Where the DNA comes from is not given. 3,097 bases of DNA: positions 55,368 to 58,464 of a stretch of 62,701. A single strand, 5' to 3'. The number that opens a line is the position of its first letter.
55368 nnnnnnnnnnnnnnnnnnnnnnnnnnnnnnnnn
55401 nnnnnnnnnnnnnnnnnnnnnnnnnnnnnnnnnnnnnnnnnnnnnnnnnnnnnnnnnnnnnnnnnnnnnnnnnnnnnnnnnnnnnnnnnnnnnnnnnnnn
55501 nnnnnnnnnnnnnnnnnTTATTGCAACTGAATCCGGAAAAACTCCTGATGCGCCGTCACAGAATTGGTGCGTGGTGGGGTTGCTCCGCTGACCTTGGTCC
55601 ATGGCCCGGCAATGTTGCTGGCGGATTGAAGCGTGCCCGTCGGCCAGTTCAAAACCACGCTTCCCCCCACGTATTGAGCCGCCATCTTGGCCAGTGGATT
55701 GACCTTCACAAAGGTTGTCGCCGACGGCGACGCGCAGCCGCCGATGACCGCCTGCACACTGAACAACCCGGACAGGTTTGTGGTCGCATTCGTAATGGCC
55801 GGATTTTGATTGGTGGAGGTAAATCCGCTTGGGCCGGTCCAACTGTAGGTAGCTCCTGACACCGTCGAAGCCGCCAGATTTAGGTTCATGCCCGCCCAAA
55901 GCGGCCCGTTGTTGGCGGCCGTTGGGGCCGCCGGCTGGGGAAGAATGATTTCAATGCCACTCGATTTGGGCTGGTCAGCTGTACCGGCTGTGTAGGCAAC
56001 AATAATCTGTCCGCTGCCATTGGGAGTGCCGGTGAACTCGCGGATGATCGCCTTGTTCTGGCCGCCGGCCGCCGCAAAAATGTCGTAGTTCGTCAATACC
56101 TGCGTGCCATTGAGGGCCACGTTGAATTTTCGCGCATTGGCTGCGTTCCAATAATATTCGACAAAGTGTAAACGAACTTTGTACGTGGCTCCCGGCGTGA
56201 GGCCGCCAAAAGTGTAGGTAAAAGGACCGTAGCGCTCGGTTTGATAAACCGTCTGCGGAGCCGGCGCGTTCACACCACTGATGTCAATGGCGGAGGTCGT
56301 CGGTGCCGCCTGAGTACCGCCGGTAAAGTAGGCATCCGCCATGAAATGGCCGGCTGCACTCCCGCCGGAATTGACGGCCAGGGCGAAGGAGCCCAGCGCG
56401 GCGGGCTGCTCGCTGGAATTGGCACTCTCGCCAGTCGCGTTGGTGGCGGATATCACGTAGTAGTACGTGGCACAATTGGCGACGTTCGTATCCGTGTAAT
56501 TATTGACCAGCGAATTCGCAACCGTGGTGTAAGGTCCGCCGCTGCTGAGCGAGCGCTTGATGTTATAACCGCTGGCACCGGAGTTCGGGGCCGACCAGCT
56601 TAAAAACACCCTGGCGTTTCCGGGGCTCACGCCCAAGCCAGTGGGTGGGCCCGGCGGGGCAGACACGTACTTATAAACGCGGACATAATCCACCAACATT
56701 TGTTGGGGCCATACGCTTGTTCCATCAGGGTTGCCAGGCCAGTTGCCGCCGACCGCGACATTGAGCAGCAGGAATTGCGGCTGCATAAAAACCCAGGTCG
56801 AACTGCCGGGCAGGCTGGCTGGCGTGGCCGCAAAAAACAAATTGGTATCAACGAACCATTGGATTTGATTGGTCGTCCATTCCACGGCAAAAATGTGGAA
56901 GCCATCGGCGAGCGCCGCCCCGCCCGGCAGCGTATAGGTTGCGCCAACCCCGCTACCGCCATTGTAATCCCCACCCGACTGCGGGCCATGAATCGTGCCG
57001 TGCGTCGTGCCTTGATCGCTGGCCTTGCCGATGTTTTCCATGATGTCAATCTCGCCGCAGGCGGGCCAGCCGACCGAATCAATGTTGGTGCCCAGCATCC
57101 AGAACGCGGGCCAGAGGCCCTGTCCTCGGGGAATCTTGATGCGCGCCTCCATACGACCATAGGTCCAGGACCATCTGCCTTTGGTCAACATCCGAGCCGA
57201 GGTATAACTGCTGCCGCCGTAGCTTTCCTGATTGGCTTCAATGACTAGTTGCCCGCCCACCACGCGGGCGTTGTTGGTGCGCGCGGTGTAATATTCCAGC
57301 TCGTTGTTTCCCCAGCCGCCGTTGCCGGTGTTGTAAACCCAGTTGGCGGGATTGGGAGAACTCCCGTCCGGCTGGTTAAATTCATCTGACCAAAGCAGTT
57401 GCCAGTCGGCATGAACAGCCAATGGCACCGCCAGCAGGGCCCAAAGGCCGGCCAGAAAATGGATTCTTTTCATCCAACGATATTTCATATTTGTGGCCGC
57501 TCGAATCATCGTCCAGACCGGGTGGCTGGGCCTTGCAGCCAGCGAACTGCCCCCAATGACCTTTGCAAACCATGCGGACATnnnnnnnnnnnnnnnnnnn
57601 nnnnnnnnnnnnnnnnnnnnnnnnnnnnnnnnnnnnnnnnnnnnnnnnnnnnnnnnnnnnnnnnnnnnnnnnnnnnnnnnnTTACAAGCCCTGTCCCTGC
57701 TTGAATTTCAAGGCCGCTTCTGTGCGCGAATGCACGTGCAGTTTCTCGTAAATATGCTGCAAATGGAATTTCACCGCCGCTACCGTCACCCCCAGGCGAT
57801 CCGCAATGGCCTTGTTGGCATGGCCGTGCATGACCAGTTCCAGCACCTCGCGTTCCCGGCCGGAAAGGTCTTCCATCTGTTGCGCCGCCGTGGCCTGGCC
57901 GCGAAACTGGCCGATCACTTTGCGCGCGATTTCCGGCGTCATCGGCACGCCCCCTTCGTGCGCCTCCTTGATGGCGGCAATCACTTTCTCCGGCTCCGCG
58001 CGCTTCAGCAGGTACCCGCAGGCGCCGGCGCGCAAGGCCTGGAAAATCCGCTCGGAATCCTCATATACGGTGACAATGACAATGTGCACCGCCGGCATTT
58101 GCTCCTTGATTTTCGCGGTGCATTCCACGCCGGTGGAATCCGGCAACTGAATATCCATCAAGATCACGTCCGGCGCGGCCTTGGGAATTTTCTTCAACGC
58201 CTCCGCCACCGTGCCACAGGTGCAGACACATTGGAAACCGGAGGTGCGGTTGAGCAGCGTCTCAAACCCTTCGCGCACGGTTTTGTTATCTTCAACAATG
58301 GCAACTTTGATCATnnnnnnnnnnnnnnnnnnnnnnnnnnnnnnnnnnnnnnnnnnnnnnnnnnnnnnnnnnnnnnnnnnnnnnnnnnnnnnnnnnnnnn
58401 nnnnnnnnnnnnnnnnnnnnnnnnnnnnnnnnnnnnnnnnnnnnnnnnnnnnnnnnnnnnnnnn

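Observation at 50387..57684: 27-28-nt double-palindrome motif present three times, at a fixed distance upstream of three consecutive secreted-protein genes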

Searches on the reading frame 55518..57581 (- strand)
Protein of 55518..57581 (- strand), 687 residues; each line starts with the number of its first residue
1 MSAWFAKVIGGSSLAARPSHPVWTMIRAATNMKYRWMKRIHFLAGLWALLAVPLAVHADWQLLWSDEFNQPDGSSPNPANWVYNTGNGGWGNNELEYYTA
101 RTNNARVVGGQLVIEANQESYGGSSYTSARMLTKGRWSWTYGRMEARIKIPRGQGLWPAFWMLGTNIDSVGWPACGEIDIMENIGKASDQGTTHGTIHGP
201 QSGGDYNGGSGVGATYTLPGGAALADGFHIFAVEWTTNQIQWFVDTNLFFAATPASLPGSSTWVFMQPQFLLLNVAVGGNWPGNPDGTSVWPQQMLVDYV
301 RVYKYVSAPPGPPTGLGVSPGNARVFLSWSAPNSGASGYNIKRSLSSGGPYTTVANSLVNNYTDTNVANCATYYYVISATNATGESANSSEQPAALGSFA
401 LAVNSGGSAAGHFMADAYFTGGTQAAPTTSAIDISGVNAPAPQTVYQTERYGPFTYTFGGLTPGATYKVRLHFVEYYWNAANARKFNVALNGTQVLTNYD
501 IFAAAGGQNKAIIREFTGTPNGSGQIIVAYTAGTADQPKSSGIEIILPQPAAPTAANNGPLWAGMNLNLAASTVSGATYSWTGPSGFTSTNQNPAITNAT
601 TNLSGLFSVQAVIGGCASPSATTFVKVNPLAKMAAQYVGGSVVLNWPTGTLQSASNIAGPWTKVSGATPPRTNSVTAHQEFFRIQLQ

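Call 7: search_protein_families(library=pfam, proteins=[window:55518-57581:-], max_evalue=0.001)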
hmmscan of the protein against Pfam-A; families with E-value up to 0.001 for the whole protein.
window:55518-57581:- (687 aa): 4 families
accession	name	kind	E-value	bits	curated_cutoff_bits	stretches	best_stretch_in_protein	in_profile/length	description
PF00722.28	Glyco_hydro_16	-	1.1e-21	77.5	22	1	102-289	11-165/175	Glycosyl hydrolases family 16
PF11721.14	Malectin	-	4.9e-20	72.6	23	1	400-517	2-126/163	Malectin domain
PF03935.22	SKN1_KRE6_Sbg1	-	1.3e-13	50.6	30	2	58-174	115-232/501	Beta-glucan synthesis-associated protein SKN1/KRE6/Sbg1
PF00041.27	fn3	-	6e-06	26.8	25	0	312-390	2-78/84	Fibronectin type III domain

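Call 26: search_protein_families(library=ncbifam, proteins=[window:55518-57488:-], max_evalue=0.01)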
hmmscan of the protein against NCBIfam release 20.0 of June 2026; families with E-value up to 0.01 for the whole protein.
window:55518-57488:- (656 aa): 5 families
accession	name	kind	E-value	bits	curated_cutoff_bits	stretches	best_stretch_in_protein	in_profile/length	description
NF052454.1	BtaGlycanEglC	equivalog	1.2e-22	80.5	700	1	69-273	270-457/459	endo-1,3-1,4-beta-glycanase EglC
NF047856.1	BGlucanaseBglS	equivalog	1.8e-11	44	300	1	56-235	42-204/237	beta-glucanase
NF052392.1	BetGlycExoK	equivalog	5.2e-09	35.9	350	1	57-235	51-213/261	endo-1,3-1,4-beta-glycanase ExoK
NF041449.1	K_carrageenase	equivalog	1.2e-07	31.2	350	1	33-134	28-122/283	kappa-carrageenase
NF049877.1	GlucurArabfur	equivalog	0.0011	16.7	1800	1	413-518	1123-1232/1400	beta-d-glucuronidase/beta-L-arabinofuranosidase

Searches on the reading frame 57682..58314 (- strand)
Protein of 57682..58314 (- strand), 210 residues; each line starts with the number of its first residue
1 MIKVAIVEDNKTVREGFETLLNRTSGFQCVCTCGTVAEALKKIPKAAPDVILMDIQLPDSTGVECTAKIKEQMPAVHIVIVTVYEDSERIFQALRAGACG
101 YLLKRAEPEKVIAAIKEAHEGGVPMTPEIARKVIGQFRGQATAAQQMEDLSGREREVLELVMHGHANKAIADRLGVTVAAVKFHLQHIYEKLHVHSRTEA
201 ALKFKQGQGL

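Call 7: search_protein_families(library=pfam, proteins=[window:57682-58314:-], max_evalue=0.001)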
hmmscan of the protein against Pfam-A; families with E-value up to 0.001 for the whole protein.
window:57682-58314:- (210 aa): 3 families
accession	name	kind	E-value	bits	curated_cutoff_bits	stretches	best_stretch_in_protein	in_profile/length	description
PF00072.30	Response_reg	-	3.1e-26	92.2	30.2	1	4-116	1-111/111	Response regulator receiver domain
PF00196.25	GerE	-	9.6e-18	64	23.5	1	150-202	3-55/57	Bacterial regulatory proteins, luxR family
PF08281.18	Sigma70_r4_2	-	5.9e-08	32.7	25.7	1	145-192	6-54/54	Sigma-70, region 4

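Call 17: find_encoding_contigs(protein=window:57682-58314:-, flank=10000, max_places=10)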
Protein window:57682-58314:- (210 aa): 19 contigs read that carry it; 10 places shown.
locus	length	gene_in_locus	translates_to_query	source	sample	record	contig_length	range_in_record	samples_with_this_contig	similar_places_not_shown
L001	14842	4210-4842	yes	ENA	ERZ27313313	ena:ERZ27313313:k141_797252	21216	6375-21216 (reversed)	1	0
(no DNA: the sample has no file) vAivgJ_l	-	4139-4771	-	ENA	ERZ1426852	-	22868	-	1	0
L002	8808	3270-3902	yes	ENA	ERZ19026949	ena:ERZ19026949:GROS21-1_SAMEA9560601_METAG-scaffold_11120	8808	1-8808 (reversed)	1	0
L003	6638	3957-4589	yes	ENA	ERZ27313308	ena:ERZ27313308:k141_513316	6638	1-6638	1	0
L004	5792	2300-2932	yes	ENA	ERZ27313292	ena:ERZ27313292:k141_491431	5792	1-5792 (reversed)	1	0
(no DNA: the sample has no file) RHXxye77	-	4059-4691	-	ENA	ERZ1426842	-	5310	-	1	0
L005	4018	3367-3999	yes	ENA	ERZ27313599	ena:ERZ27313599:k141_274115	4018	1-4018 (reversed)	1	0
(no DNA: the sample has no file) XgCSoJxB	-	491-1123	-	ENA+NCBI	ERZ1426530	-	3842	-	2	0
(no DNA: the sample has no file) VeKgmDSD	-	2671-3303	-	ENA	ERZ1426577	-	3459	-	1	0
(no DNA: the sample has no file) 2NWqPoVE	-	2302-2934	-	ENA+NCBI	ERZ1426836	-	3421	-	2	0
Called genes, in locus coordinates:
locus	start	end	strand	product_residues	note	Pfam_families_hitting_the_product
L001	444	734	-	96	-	PF00216:Bac_DNA_binding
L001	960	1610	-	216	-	-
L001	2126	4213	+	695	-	PF07730:HisKA_3, PF13581:HATPase_c_2 (weak), PF02518:HATPase_c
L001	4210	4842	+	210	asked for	PF00072:Response_reg, PF08281:Sigma70_r4_2, PF00196:GerE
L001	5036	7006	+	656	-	PF03935:SKN1_KRE6_Sbg1 (weak), PF00722:Glyco_hydro_16, PF26113:GH16_XgeA, PF00041:fn3 (faint), PF11721:Malectin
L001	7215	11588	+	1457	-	PF08547:CIA30 (faint), PF17957:Big_7, PF19077:Big_13 (faint), PF02018:CBM_4_9 (faint), PF17957:Big_7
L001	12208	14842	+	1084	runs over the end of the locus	PF00041:fn3 (faint)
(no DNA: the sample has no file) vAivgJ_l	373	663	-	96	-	PF00216:Bac_DNA_binding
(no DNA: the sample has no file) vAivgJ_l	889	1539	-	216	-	-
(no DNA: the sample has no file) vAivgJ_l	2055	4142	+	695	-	PF07730:HisKA_3, PF13581:HATPase_c_2 (weak), PF02518:HATPase_c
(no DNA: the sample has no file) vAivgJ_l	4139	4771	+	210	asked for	PF00072:Response_reg, PF08281:Sigma70_r4_2, PF00196:GerE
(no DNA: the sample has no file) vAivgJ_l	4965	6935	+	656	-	PF03935:SKN1_KRE6_Sbg1 (weak), PF00722:Glyco_hydro_16, PF26113:GH16_XgeA, PF03935:SKN1_KRE6_Sbg1 (weak), PF00041:fn3 (faint), PF11721:Malectin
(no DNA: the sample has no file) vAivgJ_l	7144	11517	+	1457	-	PF08547:CIA30 (faint), PF17957:Big_7, PF19077:Big_13 (faint), PF02018:CBM_4_9 (faint), PF17957:Big_7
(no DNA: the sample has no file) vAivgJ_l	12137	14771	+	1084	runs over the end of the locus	PF00041:fn3 (faint)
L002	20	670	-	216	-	-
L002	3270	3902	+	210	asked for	PF00072:Response_reg, PF08281:Sigma70_r4_2, PF00196:GerE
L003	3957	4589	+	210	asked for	PF00072:Response_reg, PF08281:Sigma70_r4_2, PF00196:GerE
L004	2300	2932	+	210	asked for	PF00072:Response_reg, PF08281:Sigma70_r4_2, PF00196:GerE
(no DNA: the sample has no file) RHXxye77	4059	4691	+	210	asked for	PF00072:Response_reg, PF08281:Sigma70_r4_2, PF00196:GerE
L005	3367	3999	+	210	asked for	PF00072:Response_reg, PF08281:Sigma70_r4_2, PF00196:GerE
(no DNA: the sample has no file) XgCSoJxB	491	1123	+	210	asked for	PF00072:Response_reg, PF08281:Sigma70_r4_2, PF00196:GerE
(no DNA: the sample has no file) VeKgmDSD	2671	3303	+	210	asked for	PF00072:Response_reg, PF08281:Sigma70_r4_2, PF00196:GerE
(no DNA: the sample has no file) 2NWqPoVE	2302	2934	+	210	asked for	PF00072:Response_reg, PF08281:Sigma70_r4_2, PF00196:GerE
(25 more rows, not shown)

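Call 26: search_protein_families(library=ncbifam, proteins=[window:57682-58314:-], max_evalue=0.01)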
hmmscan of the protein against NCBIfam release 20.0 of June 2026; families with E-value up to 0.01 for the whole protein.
window:57682-58314:- (210 aa): 116 families (the best 25 are shown)
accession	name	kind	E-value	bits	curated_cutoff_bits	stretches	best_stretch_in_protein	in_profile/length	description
NF007935.0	PRK10651.1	equivalog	1.3e-42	145.5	250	1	3-206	8-212/216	two-component system response regulator NarL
NF047785.1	respo_reg_MadR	equivalog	2.2e-38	131.7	300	1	2-201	1-200/209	MadR family response regulator transcription factor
NF052445.1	RespRegMctR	equivalog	2.1e-36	125.3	300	1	2-198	2-193/205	two-component system response regulator MctR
NF007685.0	PRK10360.1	equivalog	7.3e-34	117.3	258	1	1-203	1-191/196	response regulator transcription factor UhpA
NF011896.0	PRK15369.1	equivalog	1.8e-31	109.4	242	1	2-199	4-199/211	two component system response regulator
NF007018.1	PRK09483.1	equivalog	2.7e-31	108.9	280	1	1-199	1-198/217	UvrY/SirA/GacA family response regulator transcription factor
NF007708.0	PRK10403.1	equivalog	2.1e-30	105.8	343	1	3-209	8-213/215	nitrate/nitrite response regulator protein NarP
NF006900.1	PRK09390.1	equivalog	7e-24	84.5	255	1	3-198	6-191/203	response regulator FixJ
NF041830.1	RR_TF_ErdR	exception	7.5e-21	74.8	390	1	44-206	46-207/213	response regulator transcription factor ErdR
NF007403.0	PRK09935.1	equivalog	1.4e-20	73.8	271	1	4-199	6-199/210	fimbria biosynthesis transcriptional regulator FimZ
NF008677.0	PRK11697.1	equivalog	3.2e-19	69.2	246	1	1-118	1-115/238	two-component system response regulator BtsR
NF041367.1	CheY_Halo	equivalog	4.6e-18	65.7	200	1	4-117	1-112/114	chemotaxis protein CheY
NF009206.0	PRK12555.1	subfamily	1.1e-17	64.1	342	1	2-103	1-103/340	chemotaxis-specific protein-glutamate methyltransferase CheB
NF001965.0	PRK00742.1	subfamily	1.9e-17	63.6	293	1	2-109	4-112/357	chemotaxis-specific protein-glutamate methyltransferase CheB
NF040749.1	tetrathio_RR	equivalog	3.3e-17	62.8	290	1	5-199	3-183/191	tetrathionate respiration response regulator TtrR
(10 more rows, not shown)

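Call 33: find_related_loci(query=A2, collection=metagenome_contigs, flank=6000)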
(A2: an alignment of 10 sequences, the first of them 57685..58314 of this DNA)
Query A2 (210 aa) in metagenome_contigs; peptide patterns used: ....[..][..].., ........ (x = any residue, [..] = any of these).
600 stretches matched a pattern (row limit reached: there are more); 422 encode a relative of the query (tblastn E <= 1e-3); the best 80 are kept; 80 distinct loci.
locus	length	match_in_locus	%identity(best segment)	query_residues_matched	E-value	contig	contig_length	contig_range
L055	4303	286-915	92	1-210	6e-134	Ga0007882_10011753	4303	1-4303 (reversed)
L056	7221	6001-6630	91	1-210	6e-131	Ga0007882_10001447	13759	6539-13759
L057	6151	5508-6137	91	1-210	4e-131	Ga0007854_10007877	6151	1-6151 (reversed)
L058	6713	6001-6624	92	1-208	3e-130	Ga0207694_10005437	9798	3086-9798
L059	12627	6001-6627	91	1-209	1e-129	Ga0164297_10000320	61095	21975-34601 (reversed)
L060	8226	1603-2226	92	1-208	9e-130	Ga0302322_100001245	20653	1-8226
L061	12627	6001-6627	91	1-209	1e-129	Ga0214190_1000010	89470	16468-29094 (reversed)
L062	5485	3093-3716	91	1-208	6e-129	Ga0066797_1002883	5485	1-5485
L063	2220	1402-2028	91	1-209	1e-135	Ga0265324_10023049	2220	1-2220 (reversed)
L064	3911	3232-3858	91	1-209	1e-130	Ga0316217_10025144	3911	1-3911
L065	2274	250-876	91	1-209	3e-134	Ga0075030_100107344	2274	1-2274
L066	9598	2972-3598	90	1-209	8e-127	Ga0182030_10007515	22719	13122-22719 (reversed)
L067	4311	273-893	91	1-207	2e-128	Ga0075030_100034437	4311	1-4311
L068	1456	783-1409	90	1-209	3e-137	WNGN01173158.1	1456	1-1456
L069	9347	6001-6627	89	1-209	3e-126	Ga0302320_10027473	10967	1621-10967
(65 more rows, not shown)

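Call 64: search_solved_structures(query=window:57685-58314:-, max_evalue=1e-10, show_alignments=1)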
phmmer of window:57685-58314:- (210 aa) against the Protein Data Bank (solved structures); distinct sequences matched with E-value up to 1e-10: 26.
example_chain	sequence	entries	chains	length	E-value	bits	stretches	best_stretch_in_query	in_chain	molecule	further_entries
5hev_A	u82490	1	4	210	1.1e-33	120.2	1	1-207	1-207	Response regulator protein VraR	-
3c3w_A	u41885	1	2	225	3e-32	115.4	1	1-202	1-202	TWO COMPONENT TRANSCRIPTIONAL REGULATORY PROTEIN DEVR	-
7ve6_A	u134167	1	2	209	1.4e-30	110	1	2-202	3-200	Response regulator protein VraR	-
4gvp_A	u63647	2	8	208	1.4e-30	110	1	2-202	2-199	Response regulator protein vraR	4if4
1a04_A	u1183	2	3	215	1.3e-29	106.8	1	4-204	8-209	NITRATE/NITRITE RESPONSE REGULATOR PROTEIN NARL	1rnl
4yn8_A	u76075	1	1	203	5.5e-23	85.2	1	2-205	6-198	Response regulator ChrA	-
4ldz_A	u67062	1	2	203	1.3e-21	80.7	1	1-206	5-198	Transcriptional regulatory protein DesR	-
3cz5_A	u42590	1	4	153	3.9e-21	79.2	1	3-134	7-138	Two-component response regulator, LuxR family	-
1yio_A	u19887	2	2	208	4.1e-19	72.6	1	4-198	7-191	response regulatory protein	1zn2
9xzo_A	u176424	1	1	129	7.5e-18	68.5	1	1-117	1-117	De novo protein M1X0B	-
6ekg_Y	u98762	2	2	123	2.2e-15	60.5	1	2-113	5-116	Chemotaxis protein CheY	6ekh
7od9_B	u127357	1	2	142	3.2e-15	59.9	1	2-113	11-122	Response regulator receiver protein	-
4zmr_A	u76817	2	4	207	4.9e-15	59.3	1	2-206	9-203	Response regulator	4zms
4hye_A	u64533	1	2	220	6.2e-15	59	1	2-206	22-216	Response regulator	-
4le0_A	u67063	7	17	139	6.2e-13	52.4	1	1-131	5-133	Transcriptional regulatory protein DesR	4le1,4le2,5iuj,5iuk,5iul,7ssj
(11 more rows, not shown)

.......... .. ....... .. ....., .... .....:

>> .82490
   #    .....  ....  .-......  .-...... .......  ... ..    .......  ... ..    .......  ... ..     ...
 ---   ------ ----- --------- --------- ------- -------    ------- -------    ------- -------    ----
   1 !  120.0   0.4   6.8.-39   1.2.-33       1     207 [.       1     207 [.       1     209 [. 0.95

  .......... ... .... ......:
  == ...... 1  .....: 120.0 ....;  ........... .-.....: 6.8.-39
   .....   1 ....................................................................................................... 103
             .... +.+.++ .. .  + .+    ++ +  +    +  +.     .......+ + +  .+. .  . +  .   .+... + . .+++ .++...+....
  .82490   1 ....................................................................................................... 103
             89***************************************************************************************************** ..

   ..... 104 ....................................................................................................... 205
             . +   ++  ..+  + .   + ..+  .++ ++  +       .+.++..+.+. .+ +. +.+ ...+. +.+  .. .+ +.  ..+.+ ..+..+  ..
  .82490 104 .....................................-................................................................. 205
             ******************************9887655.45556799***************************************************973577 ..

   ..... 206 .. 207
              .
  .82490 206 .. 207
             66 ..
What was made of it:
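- On Operator of a NarL/FixJ (LuxR-type HTH) response regulator: Calls 7, 26 and 64.
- On ComA-box family: The regulator's nearest solved relatives are VraR, DevR and NarL (call 64).
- Closest known: NarL/NarP, UhpA, VraR/LiaR and DevR regulons. Same: The protein architecture of both partners is the same (calls 7, 26, 64).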
